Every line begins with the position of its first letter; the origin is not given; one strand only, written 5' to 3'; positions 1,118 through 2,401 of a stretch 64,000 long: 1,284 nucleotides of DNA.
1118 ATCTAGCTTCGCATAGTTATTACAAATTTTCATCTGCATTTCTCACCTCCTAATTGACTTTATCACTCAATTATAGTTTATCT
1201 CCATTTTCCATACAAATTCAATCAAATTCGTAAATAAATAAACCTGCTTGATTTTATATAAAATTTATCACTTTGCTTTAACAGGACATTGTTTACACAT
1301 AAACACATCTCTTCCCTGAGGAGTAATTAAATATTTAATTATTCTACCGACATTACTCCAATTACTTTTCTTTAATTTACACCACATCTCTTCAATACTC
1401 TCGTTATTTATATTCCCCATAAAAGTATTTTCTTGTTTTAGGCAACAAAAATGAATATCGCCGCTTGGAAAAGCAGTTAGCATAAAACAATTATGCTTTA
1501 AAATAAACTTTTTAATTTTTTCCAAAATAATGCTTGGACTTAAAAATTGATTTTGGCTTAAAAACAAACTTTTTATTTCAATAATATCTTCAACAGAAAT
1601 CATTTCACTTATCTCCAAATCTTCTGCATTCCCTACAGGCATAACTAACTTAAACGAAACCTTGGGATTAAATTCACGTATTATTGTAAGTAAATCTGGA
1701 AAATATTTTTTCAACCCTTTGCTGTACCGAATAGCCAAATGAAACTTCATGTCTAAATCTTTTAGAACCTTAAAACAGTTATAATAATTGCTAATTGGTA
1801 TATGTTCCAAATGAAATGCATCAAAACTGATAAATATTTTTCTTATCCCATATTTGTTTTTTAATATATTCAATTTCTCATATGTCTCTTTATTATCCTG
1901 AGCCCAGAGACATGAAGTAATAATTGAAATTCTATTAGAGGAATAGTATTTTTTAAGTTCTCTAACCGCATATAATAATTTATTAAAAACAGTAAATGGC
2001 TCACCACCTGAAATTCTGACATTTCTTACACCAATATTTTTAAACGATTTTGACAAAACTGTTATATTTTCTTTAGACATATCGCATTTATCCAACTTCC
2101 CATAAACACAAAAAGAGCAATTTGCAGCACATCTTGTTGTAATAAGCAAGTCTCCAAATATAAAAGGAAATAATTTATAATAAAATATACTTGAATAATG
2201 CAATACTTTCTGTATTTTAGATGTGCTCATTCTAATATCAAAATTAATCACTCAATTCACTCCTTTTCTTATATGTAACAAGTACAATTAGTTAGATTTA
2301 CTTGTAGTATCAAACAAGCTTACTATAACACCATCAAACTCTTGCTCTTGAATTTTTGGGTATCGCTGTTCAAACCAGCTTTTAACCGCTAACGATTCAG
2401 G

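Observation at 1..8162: Radical-SAM-dense accessory cluster with UbiA-type prenyltransferase and GT-C glycosyltransferase (candidate novel lipid/lipid-linked glycan tailoring system)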

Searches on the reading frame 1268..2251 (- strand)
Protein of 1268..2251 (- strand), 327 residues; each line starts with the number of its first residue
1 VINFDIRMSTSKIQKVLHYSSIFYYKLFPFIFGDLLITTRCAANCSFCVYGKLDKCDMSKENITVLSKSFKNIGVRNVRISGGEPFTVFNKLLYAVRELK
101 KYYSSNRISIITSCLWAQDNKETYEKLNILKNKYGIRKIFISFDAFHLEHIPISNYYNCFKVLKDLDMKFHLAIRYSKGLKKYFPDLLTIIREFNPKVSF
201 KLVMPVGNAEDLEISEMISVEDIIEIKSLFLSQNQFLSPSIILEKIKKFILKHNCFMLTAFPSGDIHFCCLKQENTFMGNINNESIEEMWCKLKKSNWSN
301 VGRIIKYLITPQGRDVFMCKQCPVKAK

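Call 6: search_protein_families(library=pfam, proteins=[window:1268-2251:-], max_evalue=0.01)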
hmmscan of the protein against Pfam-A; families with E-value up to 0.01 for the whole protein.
window:1268-2251:- (327 aa): 3 families
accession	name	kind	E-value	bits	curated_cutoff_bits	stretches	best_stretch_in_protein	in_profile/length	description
PF04055.27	Radical_SAM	-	2.6e-08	34.7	29.5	1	36-149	2-115/166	Radical SAM superfamily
PF13353.11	Fer4_12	-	4.2e-06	27.5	22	1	38-130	12-106/137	4Fe-4S single cluster domain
PF13186.11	SPASM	-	5.8e-05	23.7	21.5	1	262-323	12-67/67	Iron-sulfur cluster-binding domain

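Call 7: search_protein_families(library=ncbifam, proteins=[window:1268-2251:-], max_evalue=0.01)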
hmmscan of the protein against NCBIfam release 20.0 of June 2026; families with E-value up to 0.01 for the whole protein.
window:1268-2251:- (327 aa): 16 families
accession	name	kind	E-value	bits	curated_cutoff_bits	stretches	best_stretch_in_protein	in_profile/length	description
TIGR04078.1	rSAM_yydG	equivalog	4e-13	49.5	300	1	38-222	8-193/309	YydG family radical SAM peptide epimerase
TIGR02666.1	moaA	equivalog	5.3e-11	42.1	284.05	1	37-228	16-217/336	GTP 3',8-cyclase MoaA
TIGR02668.1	moaA_archaeal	equivalog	1.1e-10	41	325.25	1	36-146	15-119/303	GTP 3',8-cyclase MoaA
NF001199.0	PRK00164.2-1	equivalog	1.9e-10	40.4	231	1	36-148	17-123/308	GTP 3',8-cyclase MoaA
TIGR03977.1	rSAM_pair_HxsC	equivalog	1.7e-08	33.7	267.9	1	35-114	29-108/292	His-Xaa-Ser system radical SAM maturase HxsC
NF050035.1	rSAM_WgK_link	exception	1.6e-06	27.4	650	1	33-109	11-90/367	radical SAM/SPASM peptide maturase WgkB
NF045646.2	rSAM_Se_TrsS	equivalog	3.9e-06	25.7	490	1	37-146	92-198/441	radical SAM (seleno)protein TrsS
NF045702.1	rSAM_GDGT_ether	equivalog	5e-06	25.4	450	1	33-150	88-205/486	tetraether lipid synthase Tes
TIGR03956.1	rSAM_HydE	equivalog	1.2e-05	24.7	254.6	1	24-197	42-222/340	[FeFe] hydrogenase H-cluster radical SAM maturase HydE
TIGR04321.1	spiroSPASM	subfamily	0.00039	19.2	250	0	259-296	448-486/510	spiro-SPASM protein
TIGR02109.1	PQQ_syn_pqqE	equivalog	0.00076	18.5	381.35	1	37-145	13-115/358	pyrroloquinoline quinone biosynthesis protein PqqE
TIGR04466.1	rSAM_BlsE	equivalog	0.0025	17.3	400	1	37-115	9-85/327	cytosylglucuronate decarboxylase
NF009544.0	PRK12928.1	subfamily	0.0033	16.7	210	0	35-253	70-264/300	lipoyl synthase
TIGR04250.1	SCM_rSAM_ScmE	equivalog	0.0052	15.7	400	0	34-87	6-62/358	SynChlorMet cassette radical SAM/SPASM protein ScmE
TIGR03910.1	pyrrolys_PylB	equivalog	0.0059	15.5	348.2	1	30-98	55-133/347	methylornithine synthase PylB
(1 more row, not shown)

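Call 11: find_encoding_contigs(protein=window:1268-2251:-, flank=10000, max_places=6)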
Protein window:1268-2251:- (327 aa): 1 contig read that carries it; 1 place shown.
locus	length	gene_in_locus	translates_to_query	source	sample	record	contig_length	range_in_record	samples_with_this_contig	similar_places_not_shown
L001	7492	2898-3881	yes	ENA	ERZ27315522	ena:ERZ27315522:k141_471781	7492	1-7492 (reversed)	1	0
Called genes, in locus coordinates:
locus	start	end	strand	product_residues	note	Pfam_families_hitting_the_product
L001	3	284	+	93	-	?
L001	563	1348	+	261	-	PF01040:UbiA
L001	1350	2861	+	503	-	PF13231:PMT_2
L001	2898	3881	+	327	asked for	PF04055:Radical_SAM, PF13353:Fer4_12 (weak)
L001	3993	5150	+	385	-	PF04055:Radical_SAM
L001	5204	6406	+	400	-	PF01136:Peptidase_U32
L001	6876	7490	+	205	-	?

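Call 25: find_homologous_proteins(query=L001:3993-5147:+, max_evalue=0.001)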
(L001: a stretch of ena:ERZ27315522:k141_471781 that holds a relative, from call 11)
Query L001:3993-5147:+ (385 aa): 159 proteins with E <= 0.001 among 4525 candidates; the best 120 are listed.
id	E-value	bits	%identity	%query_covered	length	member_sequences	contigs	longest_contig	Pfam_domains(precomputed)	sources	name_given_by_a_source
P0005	1.0e-253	859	100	100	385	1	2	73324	PF04055.28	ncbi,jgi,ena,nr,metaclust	ncbi:MAG: radical SAM protein [Candidatus Kaelpia aquatica]|nr:radical SAM protein [Candidatus Kaelp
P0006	4.9e-157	541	63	100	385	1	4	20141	PF04055.28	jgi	jgi:uncharacterized radical SAM superfamily Fe-S cluster-containing enzyme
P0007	1.8e-136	473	55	100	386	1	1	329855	PF04055.28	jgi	-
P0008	3.6e-73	265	39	96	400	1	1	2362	PF04055.28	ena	-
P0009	3.5e-67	245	39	91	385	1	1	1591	PF04055.28,PF13353.12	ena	-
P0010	2.9e-65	239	41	79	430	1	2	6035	PF04055.28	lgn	-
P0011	2.2e-36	144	36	71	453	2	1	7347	PF04055.28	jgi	jgi:uncharacterized radical SAM superfamily Fe-S cluster-containing enzyme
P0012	4.0e-32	130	34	70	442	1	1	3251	PF04055.28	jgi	jgi:uncharacterized radical SAM superfamily Fe-S cluster-containing enzyme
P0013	1.3e-26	112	34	56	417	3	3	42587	PF23545.2,PF04055.28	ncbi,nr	ncbi:MAG: radical SAM protein [Candidatus Omnitrophota bacterium]|nr:radical SAM protein [Candidatus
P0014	1.5e-26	111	39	50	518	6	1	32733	PF23545.2,PF04055.28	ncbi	-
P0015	6.7e-26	109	35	56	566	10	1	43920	PF23545.2,PF04055.28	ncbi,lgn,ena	-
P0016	1.9e-25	108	33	55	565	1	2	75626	PF23545.2,PF04055.28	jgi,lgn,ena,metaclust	metaclust:\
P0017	3.4e-25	107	32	66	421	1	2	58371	PF04055.28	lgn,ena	-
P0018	1.1e-24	105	35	57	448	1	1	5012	PF23545.2,PF04055.28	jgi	jgi:uncharacterized radical SAM superfamily Fe-S cluster-containing enzyme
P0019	2.6e-24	104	37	46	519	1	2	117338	PF23545.2,PF04055.28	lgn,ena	-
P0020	3.3e-24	104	38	50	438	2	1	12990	PF23545.2,PF04055.28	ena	-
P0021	4.0e-24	104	35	55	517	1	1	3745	PF23545.2,PF04055.28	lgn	-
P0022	6.1e-24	103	35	57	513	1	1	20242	PF23545.2,PF04055.28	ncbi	-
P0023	8.2e-24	103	39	48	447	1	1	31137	PF23545.2,PF04055.28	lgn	-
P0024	6.5e-23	100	31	65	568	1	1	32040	PF23545.2,PF04055.28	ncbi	ncbi:MAG: radical SAM protein [Promethearchaeota archaeon]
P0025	1.1e-22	99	35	49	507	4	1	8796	PF23545.2,PF04055.28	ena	-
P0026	1.3e-22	99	30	55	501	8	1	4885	PF23545.2,PF04055.28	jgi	jgi:uncharacterized radical SAM superfamily Fe-S cluster-containing enzyme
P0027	1.4e-22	98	32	58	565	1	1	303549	PF23545.2,PF04055.28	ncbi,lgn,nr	ncbi:MAG: radical SAM protein [Candidatus Lokiarchaeota archaeon]|nr:radical SAM protein [Candidatus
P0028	2.8e-22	97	33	54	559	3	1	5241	PF23545.2,PF04055.28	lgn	-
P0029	3.0e-22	97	36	46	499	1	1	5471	PF23545.2,PF04055.28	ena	-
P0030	3.2e-22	97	33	62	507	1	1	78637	PF23545.2,PF04055.28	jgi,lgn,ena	-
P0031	4.4e-22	97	35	53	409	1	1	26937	PF23545.2,PF04055.28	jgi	jgi:wyosine [tRNA(Phe)-imidazoG37] synthetase (radical SAM superfamily)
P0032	4.6e-22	97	34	57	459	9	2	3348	PF23545.2,PF04055.28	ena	-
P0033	5.6e-22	96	31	58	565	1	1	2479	PF23545.2,PF04055.28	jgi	jgi:uncharacterized radical SAM superfamily Fe-S cluster-containing enzyme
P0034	1.6e-21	95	35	48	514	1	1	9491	PF23545.2,PF04055.28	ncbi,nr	ncbi:MAG: radical SAM protein [Planctomycetes bacterium]|nr:radical SAM protein [Planctomycetota bac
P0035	1.8e-21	95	38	46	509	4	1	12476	PF23545.2,PF04055.28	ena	-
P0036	2.0e-21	95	30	61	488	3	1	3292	PF23545.2,PF04055.28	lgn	-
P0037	2.3e-21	94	38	48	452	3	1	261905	PF23545.2,PF04055.28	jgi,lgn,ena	-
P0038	3.0e-21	94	33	58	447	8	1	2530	PF23545.2,PF04055.28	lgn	-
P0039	3.2e-21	94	31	62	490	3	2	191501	PF23545.2,PF04055.28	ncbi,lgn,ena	-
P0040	5.9e-21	93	33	54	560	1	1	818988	PF23545.2,PF04055.28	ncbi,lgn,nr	ncbi:MAG: radical SAM protein [Candidatus Lokiarchaeota archaeon]|nr:radical SAM protein [Candidatus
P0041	8.2e-21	93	33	55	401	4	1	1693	PF23545.2,PF04055.28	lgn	-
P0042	1.1e-20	92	37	47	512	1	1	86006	PF23545.2,PF04055.28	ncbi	-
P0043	1.1e-20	92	33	49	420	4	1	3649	PF23545.2,PF04055.28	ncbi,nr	ncbi:MAG: radical SAM protein, partial [Planctomycetes bacterium]|nr:radical SAM protein [Planctomyc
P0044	2.7e-20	91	33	49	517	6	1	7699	PF23545.2,PF04055.28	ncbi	-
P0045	2.8e-20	91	32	57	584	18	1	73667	PF23545.2,PF04055.28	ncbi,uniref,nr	ncbi:tetraether lipid synthase Tes [Palaeococcus ferrophilus]|uniref:tetraether lipid synthase Tes n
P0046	3.1e-20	91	28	63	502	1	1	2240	PF23545.2,PF04055.28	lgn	-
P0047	4.0e-20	90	32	57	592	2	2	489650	PF23545.2,PF04055.28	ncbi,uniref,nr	ncbi:tetraether lipid synthase Tes [Thermococcus sp.]|uniref:tetraether lipid synthase Tes n=1 Tax=T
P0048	4.4e-20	90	36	48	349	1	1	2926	PF04055.28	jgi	jgi:uncharacterized radical SAM superfamily Fe-S cluster-containing enzyme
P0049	4.9e-20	90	34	52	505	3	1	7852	PF04055.28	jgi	jgi:hypothetical protein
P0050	7.4e-20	89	33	55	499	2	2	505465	PF23545.2,PF04055.28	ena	-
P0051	7.6e-20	89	35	47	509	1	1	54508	PF23545.2,PF04055.28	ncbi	-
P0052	7.8e-20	89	32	57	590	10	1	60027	PF23545.2,PF04055.28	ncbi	-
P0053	8.5e-20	89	34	56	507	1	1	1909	PF23545.2,PF04055.28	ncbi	ncbi:MAG: tetraether lipid synthase Tes [Candidatus Hydrothermarchaeaceae archaeon]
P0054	1.1e-19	89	35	45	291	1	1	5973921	PF04055.28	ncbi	-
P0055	1.5e-19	88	34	54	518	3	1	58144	PF23545.2,PF04055.28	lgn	-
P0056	1.9e-19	88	32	54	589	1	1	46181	PF23545.2,PF04055.28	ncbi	ncbi:tetraether lipid synthase Tes [Thermococcus sp.]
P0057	2.8e-19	88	29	55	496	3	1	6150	PF23545.2,PF04055.28,PF13353.12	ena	-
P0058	3.9e-19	87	32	54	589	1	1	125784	PF23545.2,PF04055.28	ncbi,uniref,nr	ncbi:tetraether lipid synthase Tes [Thermococcus sp. JdF3]|uniref:tetraether lipid synthase Tes n=1 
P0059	4.9e-19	87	32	54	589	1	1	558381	PF23545.2,PF04055.28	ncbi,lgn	ncbi:tetraether lipid synthase Tes [Thermococcus prieurii]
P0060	5.4e-19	87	32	56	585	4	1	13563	PF23545.2,PF04055.28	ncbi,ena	-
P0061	6.5e-19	86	30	64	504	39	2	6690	PF23545.2,PF04055.28,PF13353.12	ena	-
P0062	7.4e-19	86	29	58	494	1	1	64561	PF23545.2,PF04055.28,PF13353.12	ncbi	ncbi:MAG: radical SAM protein [Candidatus Bathyarchaeota archaeon]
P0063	8.6e-19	86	32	55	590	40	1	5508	PF23545.2,PF04055.28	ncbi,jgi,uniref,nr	ncbi:tetraether lipid synthase Tes [Thermococcus sp.]|uniref:tetraether lipid synthase Tes n=1 Tax=T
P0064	8.7e-19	86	33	56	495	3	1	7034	PF23545.2,PF04055.28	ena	-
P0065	1.1e-18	86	31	57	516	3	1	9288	PF23545.2,PF04055.28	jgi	-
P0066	1.1e-18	86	32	54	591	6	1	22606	PF23545.2,PF04055.28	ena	-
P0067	1.3e-18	85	32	54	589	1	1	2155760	PF23545.2,PF04055.28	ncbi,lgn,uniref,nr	ncbi:tetraether lipid synthase Tes [Thermococcus henrietii]|uniref:tetraether lipid synthase Tes n=1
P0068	1.3e-18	85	34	53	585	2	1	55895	PF23545.2,PF04055.28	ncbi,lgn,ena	-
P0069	1.9e-18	85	33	57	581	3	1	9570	PF23545.2,PF04055.28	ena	-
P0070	2.1e-18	85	32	54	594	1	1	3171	PF23545.2,PF04055.28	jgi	jgi:uncharacterized radical SAM superfamily Fe-S cluster-containing enzyme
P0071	2.1e-18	85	33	57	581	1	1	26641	PF23545.2,PF04055.28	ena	-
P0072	2.5e-18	84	32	54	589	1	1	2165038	PF23545.2,PF04055.28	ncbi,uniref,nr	ncbi:tetraether lipid synthase Tes [Thermococcus aciditolerans]|uniref:Radical SAM protein n=1 Tax=T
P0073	2.8e-18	84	32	54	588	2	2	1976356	PF23545.2,PF04055.28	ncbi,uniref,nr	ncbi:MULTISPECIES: tetraether lipid synthase Tes [Thermococcus]|uniref:Putative Fe-S oxidoreductase 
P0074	2.8e-18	84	32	54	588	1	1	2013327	PF23545.2,PF04055.28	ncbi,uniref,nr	ncbi:7,8-dihydro-6-hydroxymethylpterin dimethyltransferase [Thermococcus nautili]|uniref:tetraether 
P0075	3.4e-18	84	29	58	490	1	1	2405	PF23545.2,PF04055.28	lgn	-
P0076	5.1e-18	83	32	57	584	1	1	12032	PF23545.2,PF04055.28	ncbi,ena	-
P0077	5.2e-18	83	29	70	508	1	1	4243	PF23545.2,PF04055.28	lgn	-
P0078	6.6e-18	83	33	57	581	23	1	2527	PF23545.2,PF04055.28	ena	-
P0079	7.2e-18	83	28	63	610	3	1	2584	PF23545.2,PF04055.28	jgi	-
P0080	7.5e-18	83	32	56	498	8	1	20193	PF23545.2,PF04055.28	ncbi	-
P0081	9.0e-18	83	33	49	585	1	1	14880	PF23545.2,PF04055.28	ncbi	-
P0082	9.0e-18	83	31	55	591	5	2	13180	PF23545.2,PF04055.28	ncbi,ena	-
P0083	1.2e-17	82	31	56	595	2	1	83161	PF23545.2,PF04055.28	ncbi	-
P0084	1.4e-17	82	32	54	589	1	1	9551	PF23545.2,PF04055.28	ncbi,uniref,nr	ncbi:radical SAM protein [Thermococcus celericrescens]|uniref:Radical SAM protein n=1 Tax=Thermococc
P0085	1.4e-17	82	33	57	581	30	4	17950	PF23545.2,PF04055.28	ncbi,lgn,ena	-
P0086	1.7e-17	82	34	49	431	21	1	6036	PF23545.2,PF04055.28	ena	-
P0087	2.1e-17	81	30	57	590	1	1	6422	PF23545.2,PF04055.28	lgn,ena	-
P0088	2.1e-17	81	30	57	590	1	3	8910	PF23545.2,PF04055.28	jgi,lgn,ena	-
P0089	2.2e-17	81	30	57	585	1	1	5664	PF23545.2,PF04055.28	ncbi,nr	ncbi:MAG: radical SAM protein [Candidatus Korarchaeota archaeon]|nr:radical SAM protein [Candidatus 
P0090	2.2e-17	81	30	57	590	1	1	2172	PF23545.2,PF04055.28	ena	-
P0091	2.7e-17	81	30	57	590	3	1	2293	PF23545.2,PF04055.28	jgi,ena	-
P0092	3.0e-17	81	30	57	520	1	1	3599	PF23545.2,PF04055.28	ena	-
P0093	4.8e-17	80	29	57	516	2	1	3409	PF23545.2,PF04055.28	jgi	jgi:uncharacterized radical SAM superfamily Fe-S cluster-containing enzyme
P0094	5.0e-17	80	27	75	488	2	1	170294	PF23545.2,PF04055.28,PF13353.12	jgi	-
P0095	6.5e-17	80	28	58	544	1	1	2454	PF23545.2,PF04055.28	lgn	-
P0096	7.7e-17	80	29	57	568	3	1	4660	PF23545.2,PF04055.28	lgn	-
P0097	1.6e-16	79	32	44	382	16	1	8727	PF04055.28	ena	-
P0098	2.0e-16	78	29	57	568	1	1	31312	PF23545.2,PF04055.28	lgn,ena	-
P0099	2.0e-16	78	29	57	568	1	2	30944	PF23545.2,PF04055.28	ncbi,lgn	-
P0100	2.7e-16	78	29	57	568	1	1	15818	PF23545.2,PF04055.28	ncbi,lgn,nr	ncbi:cyclic pyranopterin monophosphate synthase [archaeon]|nr:cyclic pyranopterin monophosphate synt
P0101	2.7e-16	78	33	41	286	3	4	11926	PF04055.28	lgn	-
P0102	7.3e-16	76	33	52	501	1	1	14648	PF23545.2,PF04055.28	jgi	jgi:7,8-dihydro-6-hydroxymethylpterin dimethyltransferase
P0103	1.1e-15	76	27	72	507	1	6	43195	PF23545.2,PF04055.28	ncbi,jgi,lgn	jgi:7,8-dihydro-6-hydroxymethylpterin dimethyltransferase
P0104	3.2e-15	74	29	66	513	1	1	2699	PF23545.2,PF04055.28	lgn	-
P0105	4.8e-15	74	29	55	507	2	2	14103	PF23545.2,PF04055.28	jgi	jgi:uncharacterized radical SAM superfamily Fe-S cluster-containing enzyme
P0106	9.6e-15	73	29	63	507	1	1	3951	PF23545.2,PF04055.28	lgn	-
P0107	1.3e-14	72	31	55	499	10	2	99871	PF23545.2,PF04055.28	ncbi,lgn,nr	ncbi:MAG: radical SAM protein [Euryarchaeota archaeon]|nr:radical SAM protein [Euryarchaeota archaeo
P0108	1.6e-14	72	29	55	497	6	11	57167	PF23545.2,PF04055.28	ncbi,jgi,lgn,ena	-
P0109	3.3e-14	71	28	55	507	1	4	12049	PF23545.2,PF04055.28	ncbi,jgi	jgi:uncharacterized radical SAM superfamily Fe-S cluster-containing enzyme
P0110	4.2e-14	71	34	37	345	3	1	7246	PF04055.28,PF13353.12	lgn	-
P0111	6.6e-14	70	30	61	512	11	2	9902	PF23545.2,PF04055.28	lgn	-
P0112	6.9e-14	70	28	56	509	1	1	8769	PF23545.2,PF04055.28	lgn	-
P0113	1.2e-13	69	28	58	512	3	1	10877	PF23545.2,PF04055.28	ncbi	-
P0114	1.4e-13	69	31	49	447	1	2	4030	PF04055.28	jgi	-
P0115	1.7e-13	69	30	55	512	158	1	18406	PF23545.2,PF04055.28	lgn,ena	-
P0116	1.8e-13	68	31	45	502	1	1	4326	PF23545.2,PF04055.28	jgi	jgi:7,8-dihydro-6-hydroxymethylpterin dimethyltransferase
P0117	2.6e-13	68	28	65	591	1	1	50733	PF23545.2,PF04055.28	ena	-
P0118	2.7e-13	68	28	65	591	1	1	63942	PF23545.2,PF04055.28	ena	-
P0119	3.1e-13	68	29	61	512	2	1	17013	PF23545.2,PF04055.28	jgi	jgi:tetraether lipid synthase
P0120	3.7e-13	67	30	55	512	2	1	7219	PF23545.2,PF04055.28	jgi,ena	-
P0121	4.0e-13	67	31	45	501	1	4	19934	PF23545.2,PF04055.28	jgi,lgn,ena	jgi:hypothetical protein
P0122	4.2e-13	67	29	55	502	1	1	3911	PF23545.2,PF04055.28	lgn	-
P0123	4.5e-13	67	28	45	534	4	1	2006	PF23545.2,PF04055.28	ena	-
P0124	4.8e-13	67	30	58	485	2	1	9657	PF23545.2,PF04055.28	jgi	jgi:hypothetical protein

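Call 26: find_encoding_contigs(protein=P0006, flank=10000, max_places=3)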
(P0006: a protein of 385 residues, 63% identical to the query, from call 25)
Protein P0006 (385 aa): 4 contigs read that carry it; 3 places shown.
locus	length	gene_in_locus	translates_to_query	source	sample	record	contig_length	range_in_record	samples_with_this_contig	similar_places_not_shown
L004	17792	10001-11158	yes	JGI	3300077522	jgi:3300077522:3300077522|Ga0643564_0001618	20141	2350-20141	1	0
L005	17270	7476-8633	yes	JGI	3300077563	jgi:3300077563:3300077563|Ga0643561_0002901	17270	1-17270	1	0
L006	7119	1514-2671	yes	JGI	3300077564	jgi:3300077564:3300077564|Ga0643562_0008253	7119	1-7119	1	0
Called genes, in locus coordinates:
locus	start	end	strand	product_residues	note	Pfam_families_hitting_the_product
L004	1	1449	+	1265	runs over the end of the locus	?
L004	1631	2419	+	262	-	PF00459:Inositol_P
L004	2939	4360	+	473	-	PF02310:B12-binding, PF04055:Radical_SAM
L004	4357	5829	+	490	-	PF02310:B12-binding, PF04055:Radical_SAM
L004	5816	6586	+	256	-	PF00535:Glycos_transf_2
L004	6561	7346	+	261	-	PF01040:UbiA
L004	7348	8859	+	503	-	PF13231:PMT_2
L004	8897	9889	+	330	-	PF04055:Radical_SAM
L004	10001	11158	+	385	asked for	PF04055:Radical_SAM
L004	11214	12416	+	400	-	PF01136:Peptidase_U32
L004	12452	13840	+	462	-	PF00884:Sulfatase, PF01663:Phosphodiest, PF16347:SGSH_C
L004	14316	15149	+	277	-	PF01507:PAPS_reduct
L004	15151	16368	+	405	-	PF00009:GTP_EFTU, PF03144:GTP_EFTU_D2 (weak), PF22594:GTP-eEF1A_C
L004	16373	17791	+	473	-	?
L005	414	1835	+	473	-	PF02310:B12-binding, PF04055:Radical_SAM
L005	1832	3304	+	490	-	PF02310:B12-binding, PF04055:Radical_SAM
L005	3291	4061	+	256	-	PF00535:Glycos_transf_2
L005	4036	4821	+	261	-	PF01040:UbiA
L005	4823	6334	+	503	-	PF13231:PMT_2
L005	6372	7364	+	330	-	PF04055:Radical_SAM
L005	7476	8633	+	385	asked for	PF04055:Radical_SAM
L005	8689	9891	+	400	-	PF01136:Peptidase_U32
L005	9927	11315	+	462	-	PF00884:Sulfatase, PF01663:Phosphodiest, PF16347:SGSH_C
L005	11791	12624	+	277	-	PF01507:PAPS_reduct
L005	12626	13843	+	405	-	PF00009:GTP_EFTU, PF03144:GTP_EFTU_D2 (weak), PF22594:GTP-eEF1A_C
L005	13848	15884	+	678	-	PF01663:Phosphodiest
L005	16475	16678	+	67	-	-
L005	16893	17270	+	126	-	?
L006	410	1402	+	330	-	PF04055:Radical_SAM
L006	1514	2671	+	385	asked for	PF04055:Radical_SAM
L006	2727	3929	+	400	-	PF01136:Peptidase_U32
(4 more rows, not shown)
